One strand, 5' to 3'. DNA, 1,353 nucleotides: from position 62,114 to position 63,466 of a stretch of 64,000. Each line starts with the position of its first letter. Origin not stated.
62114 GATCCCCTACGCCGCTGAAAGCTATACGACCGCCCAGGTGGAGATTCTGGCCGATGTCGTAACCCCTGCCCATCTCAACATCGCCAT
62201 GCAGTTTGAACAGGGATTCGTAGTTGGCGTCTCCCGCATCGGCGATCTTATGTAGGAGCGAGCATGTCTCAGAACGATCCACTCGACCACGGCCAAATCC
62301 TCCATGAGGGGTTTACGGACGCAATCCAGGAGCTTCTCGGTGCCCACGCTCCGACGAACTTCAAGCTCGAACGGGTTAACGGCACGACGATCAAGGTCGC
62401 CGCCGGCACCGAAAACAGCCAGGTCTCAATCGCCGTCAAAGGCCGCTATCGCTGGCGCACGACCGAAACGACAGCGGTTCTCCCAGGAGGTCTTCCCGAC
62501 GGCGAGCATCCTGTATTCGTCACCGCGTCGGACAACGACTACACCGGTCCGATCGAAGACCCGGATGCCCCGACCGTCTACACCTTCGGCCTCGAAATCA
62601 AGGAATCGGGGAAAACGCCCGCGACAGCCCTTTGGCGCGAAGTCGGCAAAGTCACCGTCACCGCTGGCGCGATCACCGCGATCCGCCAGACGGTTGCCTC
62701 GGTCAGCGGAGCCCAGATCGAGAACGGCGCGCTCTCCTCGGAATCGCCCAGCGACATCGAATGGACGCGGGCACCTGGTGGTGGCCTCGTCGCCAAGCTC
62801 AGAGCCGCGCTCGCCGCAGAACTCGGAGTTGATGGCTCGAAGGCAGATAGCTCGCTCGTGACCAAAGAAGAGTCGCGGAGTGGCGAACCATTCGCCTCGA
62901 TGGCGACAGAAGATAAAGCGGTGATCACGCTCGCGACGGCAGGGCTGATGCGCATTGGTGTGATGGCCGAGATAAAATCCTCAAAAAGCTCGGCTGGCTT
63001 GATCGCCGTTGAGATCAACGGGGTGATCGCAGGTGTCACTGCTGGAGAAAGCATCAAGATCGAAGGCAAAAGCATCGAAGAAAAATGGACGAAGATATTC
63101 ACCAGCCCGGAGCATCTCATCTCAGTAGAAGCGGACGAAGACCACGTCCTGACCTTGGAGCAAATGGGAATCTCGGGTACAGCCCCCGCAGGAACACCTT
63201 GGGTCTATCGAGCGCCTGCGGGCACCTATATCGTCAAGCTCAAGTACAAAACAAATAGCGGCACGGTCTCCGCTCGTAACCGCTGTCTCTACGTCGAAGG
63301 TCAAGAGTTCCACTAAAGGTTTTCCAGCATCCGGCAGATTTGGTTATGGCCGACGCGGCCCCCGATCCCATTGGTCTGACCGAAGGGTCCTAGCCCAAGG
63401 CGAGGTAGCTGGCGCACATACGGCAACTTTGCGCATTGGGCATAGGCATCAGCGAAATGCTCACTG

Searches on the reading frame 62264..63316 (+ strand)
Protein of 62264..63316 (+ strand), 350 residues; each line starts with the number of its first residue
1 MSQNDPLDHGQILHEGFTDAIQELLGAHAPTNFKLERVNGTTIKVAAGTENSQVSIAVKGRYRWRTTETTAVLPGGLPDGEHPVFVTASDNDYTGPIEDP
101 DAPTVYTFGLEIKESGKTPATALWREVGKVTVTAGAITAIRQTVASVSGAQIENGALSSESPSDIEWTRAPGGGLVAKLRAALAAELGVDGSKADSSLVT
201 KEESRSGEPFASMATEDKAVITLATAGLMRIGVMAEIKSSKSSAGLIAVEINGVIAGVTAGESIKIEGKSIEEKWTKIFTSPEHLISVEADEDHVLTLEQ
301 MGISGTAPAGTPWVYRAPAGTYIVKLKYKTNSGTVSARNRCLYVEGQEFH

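Call 38: find_encoding_contigs(protein=window:62264-63316:+, flank=10000, max_places=4)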
Protein window:62264-63316:+ (350 aa): 2 contigs read that carry it; 2 places shown.
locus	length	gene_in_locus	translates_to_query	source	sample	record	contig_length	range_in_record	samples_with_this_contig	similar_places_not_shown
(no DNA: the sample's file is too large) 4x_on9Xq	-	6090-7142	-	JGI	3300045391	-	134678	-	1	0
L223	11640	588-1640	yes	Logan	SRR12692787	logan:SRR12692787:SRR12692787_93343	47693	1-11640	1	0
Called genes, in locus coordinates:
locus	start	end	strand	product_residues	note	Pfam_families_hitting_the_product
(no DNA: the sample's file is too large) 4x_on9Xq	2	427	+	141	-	?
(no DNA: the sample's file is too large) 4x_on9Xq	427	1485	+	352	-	-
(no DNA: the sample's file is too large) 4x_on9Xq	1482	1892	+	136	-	-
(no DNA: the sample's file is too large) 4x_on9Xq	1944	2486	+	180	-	PF10934:Sheath_initiator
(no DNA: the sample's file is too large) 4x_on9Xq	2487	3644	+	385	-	PF04865:Baseplate_J, PF26078:Baseplate_J_M, PF26079:Baseplate_J_C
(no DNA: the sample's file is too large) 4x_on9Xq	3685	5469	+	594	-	PF12708:Pect-lyase_RHGA_epim (faint)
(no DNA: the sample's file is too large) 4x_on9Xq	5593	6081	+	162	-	PF10076:Phage_Mu_Gp48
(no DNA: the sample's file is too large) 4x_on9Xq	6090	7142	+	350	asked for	-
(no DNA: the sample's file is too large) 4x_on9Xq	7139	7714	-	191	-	-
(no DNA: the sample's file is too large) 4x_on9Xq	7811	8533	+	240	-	-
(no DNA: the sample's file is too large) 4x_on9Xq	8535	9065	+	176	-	-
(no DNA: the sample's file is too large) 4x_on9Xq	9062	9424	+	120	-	-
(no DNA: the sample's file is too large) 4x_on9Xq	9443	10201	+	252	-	PF01471:PG_binding_1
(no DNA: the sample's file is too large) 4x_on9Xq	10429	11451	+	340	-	PF03837:RecT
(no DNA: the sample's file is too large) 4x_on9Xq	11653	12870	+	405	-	PF12705:PDDEXK_1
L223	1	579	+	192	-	?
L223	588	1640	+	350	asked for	-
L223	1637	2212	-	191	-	-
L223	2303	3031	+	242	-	-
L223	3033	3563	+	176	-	-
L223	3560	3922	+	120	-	-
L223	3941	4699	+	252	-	PF01471:PG_binding_1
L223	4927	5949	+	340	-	PF03837:RecT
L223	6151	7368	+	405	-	PF12705:PDDEXK_1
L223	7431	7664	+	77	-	-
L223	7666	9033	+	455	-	PF01170:UPF0020 (faint), PF01555:N6_N4_Mtase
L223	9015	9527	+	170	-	-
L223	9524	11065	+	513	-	PF01555:N6_N4_Mtase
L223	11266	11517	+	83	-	-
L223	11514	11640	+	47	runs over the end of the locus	-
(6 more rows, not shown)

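Call 75: find_related_loci(query=L223:4927-5949:+, collection=viral_contigs, flank=10000)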
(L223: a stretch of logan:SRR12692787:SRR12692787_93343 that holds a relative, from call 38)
Query L223:4927-5949:+ (340 aa) in viral_contigs; peptide patterns used: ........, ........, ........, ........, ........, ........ (x = any residue, [..] = any of these).
248 stretches matched a pattern, but none encodes a relative of the query by tblastn (E <= 1e-3).

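Call 76: find_related_loci(query=L223:6151-7368:+, collection=viral_contigs, flank=10000)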
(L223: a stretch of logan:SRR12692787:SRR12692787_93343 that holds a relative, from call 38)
Query L223:6151-7368:+ (405 aa) in viral_contigs; peptide patterns used: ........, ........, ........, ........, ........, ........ (x = any residue, [..] = any of these).
No stretch of DNA in the collection matches any of the patterns.

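Call 83: find_homologous_proteins(query=L223:4927-5949:+, max_evalue=1e-20)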
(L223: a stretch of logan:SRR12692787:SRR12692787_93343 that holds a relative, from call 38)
Query L223:4927-5949:+ (340 aa): 143 proteins with E <= 1e-20 among 8000 candidates; the best 120 are listed.
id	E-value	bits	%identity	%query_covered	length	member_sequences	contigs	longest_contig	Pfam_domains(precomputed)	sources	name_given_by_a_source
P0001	6.3e-219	744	100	100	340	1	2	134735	PF03837.20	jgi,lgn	jgi:phage recombination protein Bet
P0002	1.3e-150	519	77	88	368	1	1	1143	PF03837.20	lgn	-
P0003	5.9e-149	514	76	95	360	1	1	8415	PF03837.20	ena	-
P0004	2.7e-147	508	77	86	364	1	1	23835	PF03837.20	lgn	-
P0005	1.3e-144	499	73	91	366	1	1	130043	PF03837.20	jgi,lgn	jgi:phage recombination protein Bet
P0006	1.9e-139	482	76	86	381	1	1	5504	PF03837.20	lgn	-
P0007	2.2e-138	479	72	90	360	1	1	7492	PF03837.20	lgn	-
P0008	2.7e-124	433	67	92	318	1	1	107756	PF03837.20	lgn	-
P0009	4.4e-121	422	66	91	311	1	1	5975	PF03837.20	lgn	-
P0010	6.8e-116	405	64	90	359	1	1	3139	PF03837.20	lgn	-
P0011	5.1e-77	277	49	83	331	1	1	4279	PF03837.20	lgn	-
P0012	6.7e-76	274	50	92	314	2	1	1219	PF03837.20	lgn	-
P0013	7.9e-76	273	50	89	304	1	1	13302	PF03837.20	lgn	-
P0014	1.3e-75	273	51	86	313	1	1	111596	PF03837.20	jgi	-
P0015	2.1e-75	272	52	84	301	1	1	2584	PF03837.20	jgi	jgi:phage recombination protein Bet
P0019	1.2e-71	260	49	89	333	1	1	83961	PF03837.20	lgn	-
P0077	3.4e-40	156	44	64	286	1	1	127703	PF03837.20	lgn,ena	-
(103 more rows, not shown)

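Call 84: find_encoding_contigs(protein=P0005, flank=10000, max_places=2)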
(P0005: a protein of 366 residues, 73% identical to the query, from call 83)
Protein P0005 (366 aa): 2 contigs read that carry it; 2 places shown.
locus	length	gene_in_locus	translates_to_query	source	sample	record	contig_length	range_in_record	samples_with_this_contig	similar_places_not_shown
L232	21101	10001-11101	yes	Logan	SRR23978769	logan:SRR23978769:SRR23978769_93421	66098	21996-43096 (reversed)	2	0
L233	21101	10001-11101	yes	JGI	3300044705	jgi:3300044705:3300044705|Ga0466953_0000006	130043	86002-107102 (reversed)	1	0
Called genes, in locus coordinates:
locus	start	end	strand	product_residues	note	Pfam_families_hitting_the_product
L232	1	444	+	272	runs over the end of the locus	-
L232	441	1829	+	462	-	PF24032:YQBQ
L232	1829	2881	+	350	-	-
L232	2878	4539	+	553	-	PF12708:Pect-lyase_RHGA_epim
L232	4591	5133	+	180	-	PF10934:Sheath_initiator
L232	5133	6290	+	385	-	PF04865:Baseplate_J, PF26078:Baseplate_J_M, PF26079:Baseplate_J_C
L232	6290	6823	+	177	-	PF10076:Phage_Mu_Gp48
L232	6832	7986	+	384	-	-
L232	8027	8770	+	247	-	PF02557:VanY (weak), PF01471:PG_binding_1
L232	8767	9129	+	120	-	-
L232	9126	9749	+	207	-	-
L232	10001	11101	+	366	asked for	PF03837:RecT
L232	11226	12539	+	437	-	PF12705:PDDEXK_1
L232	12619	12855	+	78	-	-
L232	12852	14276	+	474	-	PF01555:N6_N4_Mtase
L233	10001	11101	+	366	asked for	PF03837:RecT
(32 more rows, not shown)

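Call 85: find_encoding_contigs(protein=P0008, flank=10000, max_places=2)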
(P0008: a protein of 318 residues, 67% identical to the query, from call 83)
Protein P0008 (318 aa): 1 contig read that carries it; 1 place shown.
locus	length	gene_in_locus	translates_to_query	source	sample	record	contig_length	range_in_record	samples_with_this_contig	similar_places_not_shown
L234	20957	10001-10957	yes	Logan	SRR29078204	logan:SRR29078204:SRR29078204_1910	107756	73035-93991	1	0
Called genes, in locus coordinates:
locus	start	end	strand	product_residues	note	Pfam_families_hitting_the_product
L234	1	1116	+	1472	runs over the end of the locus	PF08291:Peptidase_M15_3 (weak), PF18013:Phage_lysozyme2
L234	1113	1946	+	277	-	-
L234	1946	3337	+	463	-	PF24032:YQBQ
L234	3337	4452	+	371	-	-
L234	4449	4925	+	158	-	-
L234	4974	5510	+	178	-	PF10934:Sheath_initiator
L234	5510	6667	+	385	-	PF04865:Baseplate_J, PF26078:Baseplate_J_M, PF26079:Baseplate_J_C (weak)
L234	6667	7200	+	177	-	PF10076:Phage_Mu_Gp48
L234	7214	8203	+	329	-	-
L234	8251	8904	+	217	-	PF02557:VanY (faint), PF01471:PG_binding_1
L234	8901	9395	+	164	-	PF00959:Phage_lysozyme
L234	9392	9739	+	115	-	-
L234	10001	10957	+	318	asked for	PF03837:RecT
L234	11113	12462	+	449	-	PF12705:PDDEXK_1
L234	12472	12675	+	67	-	-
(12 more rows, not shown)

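Call 86: find_encoding_contigs(protein=P0004, flank=10000, max_places=2)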
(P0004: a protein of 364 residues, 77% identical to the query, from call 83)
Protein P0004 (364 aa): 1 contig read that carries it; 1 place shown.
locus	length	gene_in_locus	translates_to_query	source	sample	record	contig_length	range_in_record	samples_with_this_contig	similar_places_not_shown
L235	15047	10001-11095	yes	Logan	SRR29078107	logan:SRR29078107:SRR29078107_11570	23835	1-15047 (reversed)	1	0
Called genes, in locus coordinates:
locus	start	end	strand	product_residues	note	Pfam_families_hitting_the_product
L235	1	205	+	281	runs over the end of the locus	-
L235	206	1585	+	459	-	PF24032:YQBQ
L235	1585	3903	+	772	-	-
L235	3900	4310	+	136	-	-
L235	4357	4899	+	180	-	PF10934:Sheath_initiator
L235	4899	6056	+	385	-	PF04865:Baseplate_J, PF26078:Baseplate_J_M, PF26079:Baseplate_J_C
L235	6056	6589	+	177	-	PF10076:Phage_Mu_Gp48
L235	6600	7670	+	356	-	-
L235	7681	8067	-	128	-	-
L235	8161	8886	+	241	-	PF01471:PG_binding_1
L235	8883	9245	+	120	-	-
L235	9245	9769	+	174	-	-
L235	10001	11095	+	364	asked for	PF03837:RecT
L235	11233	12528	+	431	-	PF12705:PDDEXK_1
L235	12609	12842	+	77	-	-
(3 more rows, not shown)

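Call 87: find_encoding_contigs(protein=P0003, flank=10000, max_places=2)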
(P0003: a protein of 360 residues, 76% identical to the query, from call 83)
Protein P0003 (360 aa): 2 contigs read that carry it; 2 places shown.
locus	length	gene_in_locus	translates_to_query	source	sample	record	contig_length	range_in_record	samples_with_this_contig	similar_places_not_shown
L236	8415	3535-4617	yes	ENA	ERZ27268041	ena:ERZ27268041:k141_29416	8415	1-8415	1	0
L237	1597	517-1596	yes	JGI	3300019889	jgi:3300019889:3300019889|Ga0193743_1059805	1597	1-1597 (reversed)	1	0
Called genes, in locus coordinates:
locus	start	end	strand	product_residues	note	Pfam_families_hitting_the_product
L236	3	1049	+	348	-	?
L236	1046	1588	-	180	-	PF00413:Peptidase_M10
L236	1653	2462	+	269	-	-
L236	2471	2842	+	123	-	-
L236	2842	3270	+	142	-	-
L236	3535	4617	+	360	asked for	PF03837:RecT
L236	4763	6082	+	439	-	PF12705:PDDEXK_1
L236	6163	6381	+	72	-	-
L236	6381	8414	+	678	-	?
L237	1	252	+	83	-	?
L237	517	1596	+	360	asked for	PF03837:RecT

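Call 90: find_encoding_contigs(protein=P0007, flank=10000, max_places=1)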
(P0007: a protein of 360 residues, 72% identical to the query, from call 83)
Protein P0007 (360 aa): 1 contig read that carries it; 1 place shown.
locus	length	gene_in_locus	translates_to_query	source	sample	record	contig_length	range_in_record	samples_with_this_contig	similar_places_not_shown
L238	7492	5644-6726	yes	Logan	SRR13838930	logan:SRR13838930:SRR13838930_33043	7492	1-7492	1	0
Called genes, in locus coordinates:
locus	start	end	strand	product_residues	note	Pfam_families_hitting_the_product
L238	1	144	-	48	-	?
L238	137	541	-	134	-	-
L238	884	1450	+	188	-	-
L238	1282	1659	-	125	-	-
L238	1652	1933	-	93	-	-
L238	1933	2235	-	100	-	-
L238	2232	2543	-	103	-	PF28055:VVA0879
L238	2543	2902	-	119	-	-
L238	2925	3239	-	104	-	-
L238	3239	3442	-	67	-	-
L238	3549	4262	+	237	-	-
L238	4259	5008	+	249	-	PF01471:PG_binding_1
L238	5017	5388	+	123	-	-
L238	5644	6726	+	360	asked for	PF03837:RecT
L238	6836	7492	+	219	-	?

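Call 91: find_encoding_contigs(protein=P0009, flank=10000, max_places=1)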
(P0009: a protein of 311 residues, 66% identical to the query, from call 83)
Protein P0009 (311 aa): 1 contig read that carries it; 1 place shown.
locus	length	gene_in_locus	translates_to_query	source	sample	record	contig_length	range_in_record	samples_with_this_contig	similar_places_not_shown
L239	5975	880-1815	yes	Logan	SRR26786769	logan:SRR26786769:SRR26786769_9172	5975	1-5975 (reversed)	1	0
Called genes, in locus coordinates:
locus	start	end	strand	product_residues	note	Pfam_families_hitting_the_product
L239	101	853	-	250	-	PF13392:HNH_3 (weak)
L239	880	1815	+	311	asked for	PF03837:RecT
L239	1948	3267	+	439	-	PF12705:PDDEXK_1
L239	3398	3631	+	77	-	-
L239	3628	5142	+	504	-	PF01555:N6_N4_Mtase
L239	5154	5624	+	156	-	-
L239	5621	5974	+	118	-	?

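Call 92: find_encoding_contigs(protein=P0006, flank=10000, max_places=1)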
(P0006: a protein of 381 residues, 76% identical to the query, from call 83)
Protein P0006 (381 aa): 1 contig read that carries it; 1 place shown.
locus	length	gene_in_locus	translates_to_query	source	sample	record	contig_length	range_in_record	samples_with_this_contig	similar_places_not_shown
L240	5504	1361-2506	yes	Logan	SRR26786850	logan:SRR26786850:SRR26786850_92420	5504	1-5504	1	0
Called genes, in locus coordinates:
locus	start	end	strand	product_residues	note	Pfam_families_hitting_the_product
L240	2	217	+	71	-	?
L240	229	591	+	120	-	-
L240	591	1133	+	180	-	-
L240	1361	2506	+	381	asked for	PF03837:RecT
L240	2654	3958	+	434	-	PF12705:PDDEXK_1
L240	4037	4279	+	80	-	-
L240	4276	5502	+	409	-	?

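Call 93: find_encoding_contigs(protein=P0014, flank=10000, max_places=1)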
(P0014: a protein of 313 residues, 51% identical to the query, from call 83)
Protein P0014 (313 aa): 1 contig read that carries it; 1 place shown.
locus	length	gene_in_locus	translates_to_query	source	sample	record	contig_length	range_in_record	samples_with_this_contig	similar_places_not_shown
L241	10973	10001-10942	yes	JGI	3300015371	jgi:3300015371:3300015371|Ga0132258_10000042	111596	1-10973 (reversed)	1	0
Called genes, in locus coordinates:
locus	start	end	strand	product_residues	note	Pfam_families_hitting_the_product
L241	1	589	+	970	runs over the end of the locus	-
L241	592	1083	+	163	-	PF13578:Methyltransf_24 (weak)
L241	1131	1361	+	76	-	-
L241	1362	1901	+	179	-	-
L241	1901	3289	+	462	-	PF04865:Baseplate_J, PF26078:Baseplate_J_M, PF26079:Baseplate_J_C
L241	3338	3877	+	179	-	PF10076:Phage_Mu_Gp48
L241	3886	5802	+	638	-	-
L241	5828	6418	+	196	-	PF07484:Collar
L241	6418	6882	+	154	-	-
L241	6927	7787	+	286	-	PF02557:VanY (faint), PF01471:PG_binding_1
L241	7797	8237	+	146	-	-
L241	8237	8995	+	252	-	PF01471:PG_binding_1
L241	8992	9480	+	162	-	PF03734:YkuD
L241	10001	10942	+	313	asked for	PF03837:RecT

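Call 106: find_encoding_contigs(protein=P0019, flank=10000, max_places=1)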
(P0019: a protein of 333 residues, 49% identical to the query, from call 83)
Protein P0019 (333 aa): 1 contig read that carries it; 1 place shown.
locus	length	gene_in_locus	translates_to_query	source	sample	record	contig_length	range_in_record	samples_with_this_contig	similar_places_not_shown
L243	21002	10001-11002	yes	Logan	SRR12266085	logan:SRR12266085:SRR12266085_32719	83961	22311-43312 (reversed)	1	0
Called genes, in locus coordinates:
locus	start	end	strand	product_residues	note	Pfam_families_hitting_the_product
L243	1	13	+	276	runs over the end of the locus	-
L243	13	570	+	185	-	-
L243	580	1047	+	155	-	-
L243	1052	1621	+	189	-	PF23140:Gp80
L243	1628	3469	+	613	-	-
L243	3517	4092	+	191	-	PF10934:Sheath_initiator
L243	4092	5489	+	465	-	PF04865:Baseplate_J, PF26078:Baseplate_J_M, PF26079:Baseplate_J_C (faint)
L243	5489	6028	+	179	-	PF10076:Phage_Mu_Gp48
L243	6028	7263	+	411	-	-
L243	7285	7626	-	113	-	-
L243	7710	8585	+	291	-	-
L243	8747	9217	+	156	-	-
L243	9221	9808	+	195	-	PF01510:Amidase_2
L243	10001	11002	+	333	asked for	PF03837:RecT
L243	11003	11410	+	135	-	-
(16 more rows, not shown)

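Call 107: find_encoding_contigs(protein=P0077, flank=10000, max_places=1)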
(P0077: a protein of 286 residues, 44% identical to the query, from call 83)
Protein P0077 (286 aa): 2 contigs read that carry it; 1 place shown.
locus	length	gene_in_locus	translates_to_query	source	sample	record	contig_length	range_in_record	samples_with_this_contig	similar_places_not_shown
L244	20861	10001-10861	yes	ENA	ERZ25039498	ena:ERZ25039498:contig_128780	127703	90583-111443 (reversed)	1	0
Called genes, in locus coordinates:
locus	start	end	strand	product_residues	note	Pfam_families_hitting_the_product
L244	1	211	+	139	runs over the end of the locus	PF26079:Baseplate_J_C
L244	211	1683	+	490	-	PF10076:Phage_Mu_Gp48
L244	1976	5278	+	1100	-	-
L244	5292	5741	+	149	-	-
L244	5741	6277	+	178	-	-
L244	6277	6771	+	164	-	-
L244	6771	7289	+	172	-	-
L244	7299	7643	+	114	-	-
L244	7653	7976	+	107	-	-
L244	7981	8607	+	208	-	PF02557:VanY (weak), PF01471:PG_binding_1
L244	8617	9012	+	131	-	-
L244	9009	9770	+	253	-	PF01471:PG_binding_1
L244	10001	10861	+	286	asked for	PF03837:RecT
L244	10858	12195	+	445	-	PF12705:PDDEXK_1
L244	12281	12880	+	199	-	-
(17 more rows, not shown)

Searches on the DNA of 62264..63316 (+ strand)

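Call 116: search_rna_families(source=L223, start=4650, end=4950, threshold=evalue, max_evalue=1)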
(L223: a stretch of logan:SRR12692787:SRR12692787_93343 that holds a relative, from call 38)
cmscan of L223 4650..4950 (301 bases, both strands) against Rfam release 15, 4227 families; matches with E-value up to 1: 0.
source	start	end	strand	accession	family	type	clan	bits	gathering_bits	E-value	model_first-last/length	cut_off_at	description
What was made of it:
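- On Trans-acting antisense small RNA with a multi-target regulon: No Rfam family matches (call 116).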
